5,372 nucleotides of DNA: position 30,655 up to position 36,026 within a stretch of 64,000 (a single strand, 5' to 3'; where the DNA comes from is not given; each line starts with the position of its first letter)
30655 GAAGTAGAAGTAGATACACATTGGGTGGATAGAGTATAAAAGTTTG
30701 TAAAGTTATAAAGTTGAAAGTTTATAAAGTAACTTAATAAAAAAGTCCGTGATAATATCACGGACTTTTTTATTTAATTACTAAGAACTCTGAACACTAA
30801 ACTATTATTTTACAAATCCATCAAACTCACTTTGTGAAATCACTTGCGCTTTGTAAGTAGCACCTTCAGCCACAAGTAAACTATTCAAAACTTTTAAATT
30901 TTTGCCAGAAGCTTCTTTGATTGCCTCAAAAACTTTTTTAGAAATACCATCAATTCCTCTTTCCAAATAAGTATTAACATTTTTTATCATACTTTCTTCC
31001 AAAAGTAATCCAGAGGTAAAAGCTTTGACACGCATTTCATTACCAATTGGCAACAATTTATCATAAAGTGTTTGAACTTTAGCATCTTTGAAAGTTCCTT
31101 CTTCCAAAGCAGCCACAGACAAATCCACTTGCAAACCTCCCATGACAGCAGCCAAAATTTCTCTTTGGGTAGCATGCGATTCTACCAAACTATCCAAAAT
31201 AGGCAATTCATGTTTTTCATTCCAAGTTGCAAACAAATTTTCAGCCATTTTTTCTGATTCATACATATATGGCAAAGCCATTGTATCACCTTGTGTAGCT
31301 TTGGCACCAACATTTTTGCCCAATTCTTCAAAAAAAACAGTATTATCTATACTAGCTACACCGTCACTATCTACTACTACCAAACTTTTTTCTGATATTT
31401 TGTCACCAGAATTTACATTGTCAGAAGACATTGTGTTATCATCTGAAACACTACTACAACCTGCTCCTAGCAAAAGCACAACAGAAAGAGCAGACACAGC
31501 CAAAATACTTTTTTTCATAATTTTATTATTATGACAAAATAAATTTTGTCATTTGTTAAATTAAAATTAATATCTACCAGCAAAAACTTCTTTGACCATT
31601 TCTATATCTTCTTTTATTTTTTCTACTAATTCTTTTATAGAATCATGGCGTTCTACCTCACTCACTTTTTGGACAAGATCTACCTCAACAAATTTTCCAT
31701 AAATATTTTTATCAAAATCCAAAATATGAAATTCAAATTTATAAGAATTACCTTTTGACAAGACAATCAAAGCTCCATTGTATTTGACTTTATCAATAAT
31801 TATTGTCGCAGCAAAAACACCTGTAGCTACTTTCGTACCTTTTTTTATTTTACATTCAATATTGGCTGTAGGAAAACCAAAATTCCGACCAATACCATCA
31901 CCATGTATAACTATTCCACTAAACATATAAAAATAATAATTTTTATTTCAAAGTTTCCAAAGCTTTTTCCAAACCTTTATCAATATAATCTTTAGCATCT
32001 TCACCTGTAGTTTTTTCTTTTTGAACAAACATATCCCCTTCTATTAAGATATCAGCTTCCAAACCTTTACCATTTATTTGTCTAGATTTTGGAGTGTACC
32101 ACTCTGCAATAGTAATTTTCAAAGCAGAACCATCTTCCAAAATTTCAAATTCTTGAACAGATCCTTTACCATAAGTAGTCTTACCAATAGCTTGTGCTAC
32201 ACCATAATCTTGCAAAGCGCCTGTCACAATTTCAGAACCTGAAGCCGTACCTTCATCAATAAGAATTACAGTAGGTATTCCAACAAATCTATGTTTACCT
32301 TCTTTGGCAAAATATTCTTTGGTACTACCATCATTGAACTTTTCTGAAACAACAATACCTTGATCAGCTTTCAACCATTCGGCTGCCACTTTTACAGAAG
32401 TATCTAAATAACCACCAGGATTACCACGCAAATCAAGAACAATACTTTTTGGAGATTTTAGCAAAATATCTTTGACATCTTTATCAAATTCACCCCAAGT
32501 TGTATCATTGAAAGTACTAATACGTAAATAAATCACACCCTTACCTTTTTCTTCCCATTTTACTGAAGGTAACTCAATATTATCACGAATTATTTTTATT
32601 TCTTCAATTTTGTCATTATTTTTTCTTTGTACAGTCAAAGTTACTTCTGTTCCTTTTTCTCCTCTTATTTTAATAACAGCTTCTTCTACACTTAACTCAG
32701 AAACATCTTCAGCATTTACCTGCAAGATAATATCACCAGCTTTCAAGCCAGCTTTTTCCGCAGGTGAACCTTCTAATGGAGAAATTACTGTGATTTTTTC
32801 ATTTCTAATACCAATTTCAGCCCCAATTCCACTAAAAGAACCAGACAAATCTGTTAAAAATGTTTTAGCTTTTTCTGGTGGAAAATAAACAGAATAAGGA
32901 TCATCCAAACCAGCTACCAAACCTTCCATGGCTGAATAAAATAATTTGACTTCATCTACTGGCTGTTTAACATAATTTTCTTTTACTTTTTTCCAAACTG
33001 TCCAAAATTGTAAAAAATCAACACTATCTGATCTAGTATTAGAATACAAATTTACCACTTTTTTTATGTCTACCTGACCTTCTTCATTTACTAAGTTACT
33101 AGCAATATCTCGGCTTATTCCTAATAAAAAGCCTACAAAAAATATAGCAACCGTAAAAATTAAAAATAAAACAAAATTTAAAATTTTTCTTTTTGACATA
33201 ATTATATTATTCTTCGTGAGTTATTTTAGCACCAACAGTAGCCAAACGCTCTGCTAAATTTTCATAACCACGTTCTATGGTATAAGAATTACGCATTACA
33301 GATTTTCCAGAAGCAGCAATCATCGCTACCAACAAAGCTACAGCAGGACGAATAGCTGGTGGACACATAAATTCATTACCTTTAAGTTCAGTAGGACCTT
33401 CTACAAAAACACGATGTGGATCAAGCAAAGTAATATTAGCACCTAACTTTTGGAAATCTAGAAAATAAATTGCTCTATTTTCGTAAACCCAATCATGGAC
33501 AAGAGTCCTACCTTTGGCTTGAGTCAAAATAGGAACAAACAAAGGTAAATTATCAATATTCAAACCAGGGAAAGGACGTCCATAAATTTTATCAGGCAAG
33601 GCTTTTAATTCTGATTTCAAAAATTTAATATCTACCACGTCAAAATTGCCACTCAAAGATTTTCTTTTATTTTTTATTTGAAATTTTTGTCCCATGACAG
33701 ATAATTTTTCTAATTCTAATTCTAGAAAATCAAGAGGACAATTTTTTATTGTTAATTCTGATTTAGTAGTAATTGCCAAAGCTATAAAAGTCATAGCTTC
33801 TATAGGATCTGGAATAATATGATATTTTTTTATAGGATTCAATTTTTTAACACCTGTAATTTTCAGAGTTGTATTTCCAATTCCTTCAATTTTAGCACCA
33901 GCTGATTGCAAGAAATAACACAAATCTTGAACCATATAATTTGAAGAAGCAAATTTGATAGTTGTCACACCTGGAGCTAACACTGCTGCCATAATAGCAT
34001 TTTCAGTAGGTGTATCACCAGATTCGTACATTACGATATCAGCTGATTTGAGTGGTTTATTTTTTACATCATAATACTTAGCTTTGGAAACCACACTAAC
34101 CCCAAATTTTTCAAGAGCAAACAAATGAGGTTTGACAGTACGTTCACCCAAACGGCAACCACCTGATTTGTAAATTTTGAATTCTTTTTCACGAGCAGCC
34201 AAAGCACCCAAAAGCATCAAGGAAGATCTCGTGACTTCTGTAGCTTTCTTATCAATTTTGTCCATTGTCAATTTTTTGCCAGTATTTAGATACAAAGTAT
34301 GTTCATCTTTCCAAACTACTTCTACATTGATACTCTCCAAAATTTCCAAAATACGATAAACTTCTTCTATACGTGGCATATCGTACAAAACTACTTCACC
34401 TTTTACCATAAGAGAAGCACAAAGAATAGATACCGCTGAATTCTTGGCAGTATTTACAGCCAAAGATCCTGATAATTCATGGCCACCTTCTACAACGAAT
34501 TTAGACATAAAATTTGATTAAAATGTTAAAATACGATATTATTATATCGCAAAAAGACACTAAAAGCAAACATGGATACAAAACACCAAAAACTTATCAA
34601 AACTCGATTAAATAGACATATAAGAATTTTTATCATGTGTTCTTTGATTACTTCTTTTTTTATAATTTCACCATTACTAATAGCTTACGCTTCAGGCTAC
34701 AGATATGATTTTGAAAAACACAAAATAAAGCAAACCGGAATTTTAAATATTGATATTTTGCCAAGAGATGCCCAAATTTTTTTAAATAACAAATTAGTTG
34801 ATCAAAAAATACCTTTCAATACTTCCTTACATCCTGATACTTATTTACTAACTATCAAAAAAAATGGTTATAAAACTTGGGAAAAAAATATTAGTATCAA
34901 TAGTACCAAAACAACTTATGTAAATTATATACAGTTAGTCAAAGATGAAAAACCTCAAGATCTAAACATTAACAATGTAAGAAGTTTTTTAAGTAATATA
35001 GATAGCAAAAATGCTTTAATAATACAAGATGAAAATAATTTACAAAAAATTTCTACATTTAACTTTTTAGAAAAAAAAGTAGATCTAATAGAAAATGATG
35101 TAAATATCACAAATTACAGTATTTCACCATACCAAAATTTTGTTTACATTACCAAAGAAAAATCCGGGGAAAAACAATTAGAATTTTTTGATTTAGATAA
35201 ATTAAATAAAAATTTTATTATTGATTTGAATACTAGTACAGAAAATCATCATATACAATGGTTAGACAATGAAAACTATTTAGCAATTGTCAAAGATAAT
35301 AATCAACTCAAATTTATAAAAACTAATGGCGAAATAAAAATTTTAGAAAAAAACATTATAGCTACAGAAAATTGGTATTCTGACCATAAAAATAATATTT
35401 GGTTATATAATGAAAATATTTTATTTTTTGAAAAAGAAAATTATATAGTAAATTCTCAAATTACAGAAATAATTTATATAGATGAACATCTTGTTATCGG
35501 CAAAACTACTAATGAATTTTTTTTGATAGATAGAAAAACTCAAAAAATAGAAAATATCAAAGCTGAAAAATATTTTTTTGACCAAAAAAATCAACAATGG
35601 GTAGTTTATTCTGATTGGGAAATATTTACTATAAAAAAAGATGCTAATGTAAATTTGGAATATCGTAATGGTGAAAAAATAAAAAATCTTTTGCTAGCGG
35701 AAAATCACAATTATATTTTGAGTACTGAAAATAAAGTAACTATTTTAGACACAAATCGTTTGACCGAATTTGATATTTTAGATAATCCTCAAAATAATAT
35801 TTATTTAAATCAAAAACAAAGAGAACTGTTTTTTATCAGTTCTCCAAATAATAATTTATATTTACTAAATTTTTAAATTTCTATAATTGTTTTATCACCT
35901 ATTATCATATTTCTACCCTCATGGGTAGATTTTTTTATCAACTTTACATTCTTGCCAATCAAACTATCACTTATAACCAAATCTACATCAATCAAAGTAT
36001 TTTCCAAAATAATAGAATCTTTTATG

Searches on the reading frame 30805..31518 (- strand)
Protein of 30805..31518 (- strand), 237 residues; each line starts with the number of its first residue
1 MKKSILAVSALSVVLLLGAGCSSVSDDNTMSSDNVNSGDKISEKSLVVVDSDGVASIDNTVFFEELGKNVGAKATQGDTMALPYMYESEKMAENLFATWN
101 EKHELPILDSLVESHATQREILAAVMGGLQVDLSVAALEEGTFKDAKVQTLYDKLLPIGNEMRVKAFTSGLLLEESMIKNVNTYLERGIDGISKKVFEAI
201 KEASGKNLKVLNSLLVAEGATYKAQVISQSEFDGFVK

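Call 71: search_protein_families(library=pfam, proteins=[window:30805-31518:-], max_evalue=0.001)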
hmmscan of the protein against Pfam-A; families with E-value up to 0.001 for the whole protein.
window:30805-31518:- (237 aa): 1 family
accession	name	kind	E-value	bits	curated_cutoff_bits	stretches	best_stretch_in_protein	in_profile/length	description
PF09968.15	DUF2202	-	2.8e-16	60.1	22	1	81-236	4-159/162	Uncharacterized protein domain (DUF2202)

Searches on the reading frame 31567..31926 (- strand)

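Call 71: search_protein_families(library=pfam, proteins=[window:31567-31926:-], max_evalue=0.001)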
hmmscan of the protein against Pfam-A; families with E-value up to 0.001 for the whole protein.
window:31567-31926:- (119 aa): 1 family
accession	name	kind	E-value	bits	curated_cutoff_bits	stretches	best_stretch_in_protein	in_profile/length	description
PF01687.23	Flavokinase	-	3.3e-26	92.4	19.6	1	2-115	7-124/124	Riboflavin kinase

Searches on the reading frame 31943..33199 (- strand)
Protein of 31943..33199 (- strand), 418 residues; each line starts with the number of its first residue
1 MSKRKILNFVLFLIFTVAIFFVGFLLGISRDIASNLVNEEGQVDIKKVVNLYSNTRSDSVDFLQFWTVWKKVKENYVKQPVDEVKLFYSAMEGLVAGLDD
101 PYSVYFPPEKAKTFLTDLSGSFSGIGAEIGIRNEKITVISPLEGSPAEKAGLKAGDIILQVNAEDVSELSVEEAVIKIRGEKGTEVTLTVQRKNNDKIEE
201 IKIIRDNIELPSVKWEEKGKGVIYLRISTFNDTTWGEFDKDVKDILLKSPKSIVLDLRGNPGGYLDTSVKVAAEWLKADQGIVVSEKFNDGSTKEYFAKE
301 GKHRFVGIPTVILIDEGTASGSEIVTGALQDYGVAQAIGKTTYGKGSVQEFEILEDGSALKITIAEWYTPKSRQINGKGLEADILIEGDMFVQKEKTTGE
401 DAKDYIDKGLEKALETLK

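Call 71: search_protein_families(library=pfam, proteins=[window:31943-33199:-], max_evalue=0.001)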
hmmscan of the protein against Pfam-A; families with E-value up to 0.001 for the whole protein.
window:31943-33199:- (418 aa): 6 families
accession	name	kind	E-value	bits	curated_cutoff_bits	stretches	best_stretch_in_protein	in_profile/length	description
PF03572.23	Peptidase_S41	-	1.5e-44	151.9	24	1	222-385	2-164/165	Peptidase family S41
PF00595.29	PDZ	-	2.3e-15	57.2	23.2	1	124-191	11-81/81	PDZ domain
PF17820.7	PDZ_6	-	8.2e-14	51.5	27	1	139-192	3-54/54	PDZ domain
PF13180.12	PDZ_2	-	1.1e-12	48.5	27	1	125-202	3-79/80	PDZ domain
PF22694.1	CtpB_N-like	-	1.1e-07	32.7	27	1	52-106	28-81/85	Activating protease CtpB N-terminal domain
PF14685.13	PDZ_Tricorn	-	5.9e-05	23.4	25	1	140-197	26-83/88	Tricorn protease PDZ domain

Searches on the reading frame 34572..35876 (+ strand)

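Call 71: search_protein_families(library=pfam, proteins=[window:34572-35876:+], max_evalue=0.001)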
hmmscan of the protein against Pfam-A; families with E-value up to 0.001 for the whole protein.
window:34572-35876:+ (434 aa): 1 family
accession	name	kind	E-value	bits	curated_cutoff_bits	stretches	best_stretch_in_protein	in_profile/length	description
PF08308.17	PEGA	-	8.2e-06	26.1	20.8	1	56-119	2-65/71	PEGA domain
